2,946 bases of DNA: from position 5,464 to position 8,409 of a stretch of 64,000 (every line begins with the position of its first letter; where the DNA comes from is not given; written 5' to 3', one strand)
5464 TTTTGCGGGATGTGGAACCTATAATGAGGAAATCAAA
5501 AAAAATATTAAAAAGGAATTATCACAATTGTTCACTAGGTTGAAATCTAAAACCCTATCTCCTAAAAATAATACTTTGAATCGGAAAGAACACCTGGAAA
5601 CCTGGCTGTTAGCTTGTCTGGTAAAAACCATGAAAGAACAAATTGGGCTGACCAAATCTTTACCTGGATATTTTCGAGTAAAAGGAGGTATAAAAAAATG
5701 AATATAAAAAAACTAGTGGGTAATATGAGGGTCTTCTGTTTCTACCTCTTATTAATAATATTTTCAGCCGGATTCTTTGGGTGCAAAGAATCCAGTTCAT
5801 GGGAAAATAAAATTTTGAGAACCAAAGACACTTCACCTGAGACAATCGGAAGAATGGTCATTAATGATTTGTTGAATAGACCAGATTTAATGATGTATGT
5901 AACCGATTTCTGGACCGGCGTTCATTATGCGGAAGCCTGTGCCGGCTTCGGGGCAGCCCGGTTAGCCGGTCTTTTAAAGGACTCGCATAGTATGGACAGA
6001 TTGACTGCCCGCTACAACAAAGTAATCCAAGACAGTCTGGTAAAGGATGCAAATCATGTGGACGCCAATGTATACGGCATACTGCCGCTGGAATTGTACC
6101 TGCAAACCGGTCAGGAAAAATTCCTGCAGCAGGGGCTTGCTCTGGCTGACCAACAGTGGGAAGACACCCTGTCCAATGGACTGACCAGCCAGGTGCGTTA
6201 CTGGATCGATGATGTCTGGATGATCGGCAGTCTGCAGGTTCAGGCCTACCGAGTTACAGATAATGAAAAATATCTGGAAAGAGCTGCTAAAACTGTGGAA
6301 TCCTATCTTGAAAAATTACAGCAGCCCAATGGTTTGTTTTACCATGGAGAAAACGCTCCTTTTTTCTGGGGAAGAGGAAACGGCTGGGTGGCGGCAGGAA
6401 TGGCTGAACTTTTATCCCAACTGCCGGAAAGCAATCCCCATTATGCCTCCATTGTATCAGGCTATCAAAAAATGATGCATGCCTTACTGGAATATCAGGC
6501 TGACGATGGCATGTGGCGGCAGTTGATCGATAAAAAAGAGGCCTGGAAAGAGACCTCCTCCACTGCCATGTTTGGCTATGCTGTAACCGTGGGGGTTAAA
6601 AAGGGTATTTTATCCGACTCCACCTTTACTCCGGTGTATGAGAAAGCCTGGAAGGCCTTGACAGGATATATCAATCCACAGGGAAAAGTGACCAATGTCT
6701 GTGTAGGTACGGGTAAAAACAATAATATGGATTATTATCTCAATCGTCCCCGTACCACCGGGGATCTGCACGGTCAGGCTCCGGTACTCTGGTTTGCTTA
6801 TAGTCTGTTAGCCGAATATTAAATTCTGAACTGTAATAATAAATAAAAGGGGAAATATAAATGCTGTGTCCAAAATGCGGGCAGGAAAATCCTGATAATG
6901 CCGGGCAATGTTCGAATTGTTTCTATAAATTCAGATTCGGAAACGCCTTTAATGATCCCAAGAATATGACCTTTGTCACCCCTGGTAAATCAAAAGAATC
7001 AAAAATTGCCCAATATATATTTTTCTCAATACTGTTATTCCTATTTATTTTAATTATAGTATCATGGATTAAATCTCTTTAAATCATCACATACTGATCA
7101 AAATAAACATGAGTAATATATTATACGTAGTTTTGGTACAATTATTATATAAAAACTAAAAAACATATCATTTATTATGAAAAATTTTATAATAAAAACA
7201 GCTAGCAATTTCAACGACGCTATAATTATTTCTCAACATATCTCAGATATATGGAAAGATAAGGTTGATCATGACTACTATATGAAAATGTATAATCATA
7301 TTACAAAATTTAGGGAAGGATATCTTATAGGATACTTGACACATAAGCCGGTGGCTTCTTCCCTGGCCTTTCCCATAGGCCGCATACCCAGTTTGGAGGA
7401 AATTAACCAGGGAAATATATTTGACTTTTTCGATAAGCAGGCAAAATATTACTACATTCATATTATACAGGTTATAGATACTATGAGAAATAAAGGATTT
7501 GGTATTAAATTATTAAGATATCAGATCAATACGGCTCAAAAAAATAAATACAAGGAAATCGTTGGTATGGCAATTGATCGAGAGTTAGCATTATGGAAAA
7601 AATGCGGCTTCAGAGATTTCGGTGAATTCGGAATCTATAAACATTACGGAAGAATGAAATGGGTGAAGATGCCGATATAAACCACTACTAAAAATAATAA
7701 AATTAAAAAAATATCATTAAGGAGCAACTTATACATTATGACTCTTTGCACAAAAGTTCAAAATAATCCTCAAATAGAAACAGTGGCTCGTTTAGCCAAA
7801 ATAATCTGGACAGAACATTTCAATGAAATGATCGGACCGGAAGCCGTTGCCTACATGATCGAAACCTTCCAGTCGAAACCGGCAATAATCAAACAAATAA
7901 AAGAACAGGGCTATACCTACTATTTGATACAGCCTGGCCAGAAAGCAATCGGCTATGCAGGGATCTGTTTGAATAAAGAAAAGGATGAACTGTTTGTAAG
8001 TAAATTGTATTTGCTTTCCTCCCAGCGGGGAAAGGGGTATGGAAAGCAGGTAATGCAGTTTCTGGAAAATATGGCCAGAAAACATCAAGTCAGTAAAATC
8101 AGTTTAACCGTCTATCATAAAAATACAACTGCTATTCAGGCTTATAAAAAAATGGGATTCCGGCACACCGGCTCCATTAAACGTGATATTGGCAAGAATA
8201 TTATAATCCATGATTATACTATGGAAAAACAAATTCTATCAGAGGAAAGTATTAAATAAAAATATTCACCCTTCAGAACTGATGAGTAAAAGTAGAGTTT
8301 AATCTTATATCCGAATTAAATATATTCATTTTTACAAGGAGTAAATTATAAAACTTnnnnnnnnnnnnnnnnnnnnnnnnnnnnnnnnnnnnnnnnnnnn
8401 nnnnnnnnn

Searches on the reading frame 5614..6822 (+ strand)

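Call 35: search_protein_families(library=pfam, proteins=[window:5614-6822:+], max_evalue=0.00001)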
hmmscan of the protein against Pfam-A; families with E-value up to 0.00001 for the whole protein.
window:5614-6822:+ (402 aa): 1 family
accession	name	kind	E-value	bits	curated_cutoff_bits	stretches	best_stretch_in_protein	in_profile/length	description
PF07470.19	Glyco_hydro_88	-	1e-55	189.6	26.6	1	99-399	23-349/352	Glycosyl Hydrolase Family 88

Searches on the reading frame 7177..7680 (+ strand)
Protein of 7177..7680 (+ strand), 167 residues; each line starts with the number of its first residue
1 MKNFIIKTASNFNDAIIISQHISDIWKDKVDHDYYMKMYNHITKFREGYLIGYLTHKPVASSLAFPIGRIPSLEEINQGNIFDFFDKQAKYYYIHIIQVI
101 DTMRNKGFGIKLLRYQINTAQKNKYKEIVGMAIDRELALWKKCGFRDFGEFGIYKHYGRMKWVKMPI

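Call 3: search_protein_families(library=pfam, proteins=[window:7177-7680:+], max_evalue=0.01)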
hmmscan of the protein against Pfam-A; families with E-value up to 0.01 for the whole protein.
window:7177-7680:+ (167 aa): 2 families
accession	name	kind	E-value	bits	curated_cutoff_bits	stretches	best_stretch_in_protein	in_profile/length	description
PF00583.31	Acetyltransf_1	-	0.00069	20.3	20.7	1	38-145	24-116/116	Acetyltransferase (GNAT) family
PF13508.13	Acetyltransf_7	-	0.0052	17.6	27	1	92-146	30-83/84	Acetyltransferase (GNAT) domain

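Call 4: search_protein_families(library=ncbifam, proteins=[window:7177-7680:+], max_evalue=0.01)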
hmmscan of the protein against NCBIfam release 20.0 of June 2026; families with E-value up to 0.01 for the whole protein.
window:7177-7680:+ (167 aa): 2 families
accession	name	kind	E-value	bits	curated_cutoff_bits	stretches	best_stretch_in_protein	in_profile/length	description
NF040503.1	resist_ArsN1a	equivalog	8.9e-05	22.3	170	1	97-160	82-145/159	arsinothricin resistance N-acetyltransferase ArsN1 family A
NF010241.0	PRK13688.1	equivalog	0.0034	17.1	194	1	83-147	72-131/159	N-acetyltransferase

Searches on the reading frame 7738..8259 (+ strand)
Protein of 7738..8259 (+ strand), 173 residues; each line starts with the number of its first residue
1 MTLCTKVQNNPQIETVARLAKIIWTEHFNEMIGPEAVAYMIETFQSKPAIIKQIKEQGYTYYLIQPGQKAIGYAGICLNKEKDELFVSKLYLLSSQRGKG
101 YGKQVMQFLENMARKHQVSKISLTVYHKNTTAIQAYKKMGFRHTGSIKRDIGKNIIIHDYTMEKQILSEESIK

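Call 3: search_protein_families(library=pfam, proteins=[window:7738-8259:+], max_evalue=0.01)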
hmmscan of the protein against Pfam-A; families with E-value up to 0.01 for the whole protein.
window:7738-8259:+ (173 aa): 7 families
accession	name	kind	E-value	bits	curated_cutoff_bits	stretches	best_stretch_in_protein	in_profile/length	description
PF00583.31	Acetyltransf_1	-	4.8e-17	62.7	20.7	1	43-141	15-116/116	Acetyltransferase (GNAT) family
PF13673.13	Acetyltransf_10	-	2.4e-14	53.9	23.6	1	34-150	7-116/128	Acetyltransferase (GNAT) domain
PF13508.13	Acetyltransf_7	-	9.9e-12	45.5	27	1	59-142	3-83/84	Acetyltransferase (GNAT) domain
PF13420.13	Acetyltransf_4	-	6.5e-10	39.7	24.3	1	19-154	12-147/155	Acetyltransferase (GNAT) domain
PF13302.13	Acetyltransf_3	-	3.7e-08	34.6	25.4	1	44-142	44-138/138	Acetyltransferase (GNAT) domain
PF08445.16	FR47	-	1.1e-07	32.2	22.1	1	86-143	23-79/86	FR47-like protein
PF13523.12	Acetyltransf_8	-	0.0092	16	27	0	95-147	90-143/145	Acetyltransferase (GNAT) domain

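Call 4: search_protein_families(library=ncbifam, proteins=[window:7738-8259:+], max_evalue=0.01)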
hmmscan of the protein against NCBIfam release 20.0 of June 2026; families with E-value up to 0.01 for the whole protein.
window:7738-8259:+ (173 aa): 29 families (the best 25 are shown)
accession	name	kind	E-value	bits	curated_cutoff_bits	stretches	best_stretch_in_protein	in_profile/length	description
NF053587.1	SpmdActasePaiA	equivalog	1.2e-14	54.5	250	1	9-166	9-171/172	spermidine/spermine N(1)-acetyltransferase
TIGR01575.1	rimI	equivalog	1.3e-14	54.5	86.4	1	45-148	18-119/132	ribosomal protein S18-alanine N-acetyltransferase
NF040503.1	resist_ArsN1a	equivalog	2.6e-11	43.5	170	1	51-149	38-141/159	arsinothricin resistance N-acetyltransferase ArsN1 family A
TIGR03585.1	PseH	equivalog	4.7e-08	33.3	93.1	1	59-154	51-146/156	UDP-4-amino-4,6-dideoxy-N-acetyl-beta-L-altrosamine N-acetyltransferase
NF000487.1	stat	exception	1.1e-07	31.6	420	1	70-145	90-165/189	streptothricin N-acetyltransferase STAT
NF002959.0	PRK03624.1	equivalog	6.9e-07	29.1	124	1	94-155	82-141/147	GNAT family acetyltransferase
NF007853.0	PRK10562.1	equivalog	1.4e-06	28.6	125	1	83-155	67-135/146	N-acetyltransferase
NF040501.1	resist_ArsN2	equivalog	2.7e-06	27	125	1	51-144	16-104/133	arsenic resistance N-acetyltransferase ArsN2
NF007025.1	PRK09491.1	equivalog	1.2e-05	25.2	173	1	57-144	37-122/145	ribosomal protein S18-alanine N-acetyltransferase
NF007527.0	PRK10140.1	equivalog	5.3e-05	23.1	236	1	100-154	94-149/162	N-acetyltransferase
NF049894.1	CG3035_N_ac_Glu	equivalog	7.8e-05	22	280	1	68-143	215-291/300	N-acetylglutamate synthase, CG3035 family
NF012165.0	AAC_6p_set_A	equivalog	7.9e-05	22.4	280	1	94-155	99-161/177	aminoglycoside 6'-N-acetyltransferase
NF007807.0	PRK10514.1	equivalog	0.00011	22.1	134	1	88-150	74-131/147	acetyltransferase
NF040504.1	resist_ArsN1b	equivalog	0.00012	22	210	1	50-152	40-143/159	arsinothricin resistance N-acetyltransferase ArsN1 family B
NF043067.1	AAC_6p_group_E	equivalog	0.00013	21.8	140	1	12-146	5-132/140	aminoglycoside 6'-N-acetyltransferase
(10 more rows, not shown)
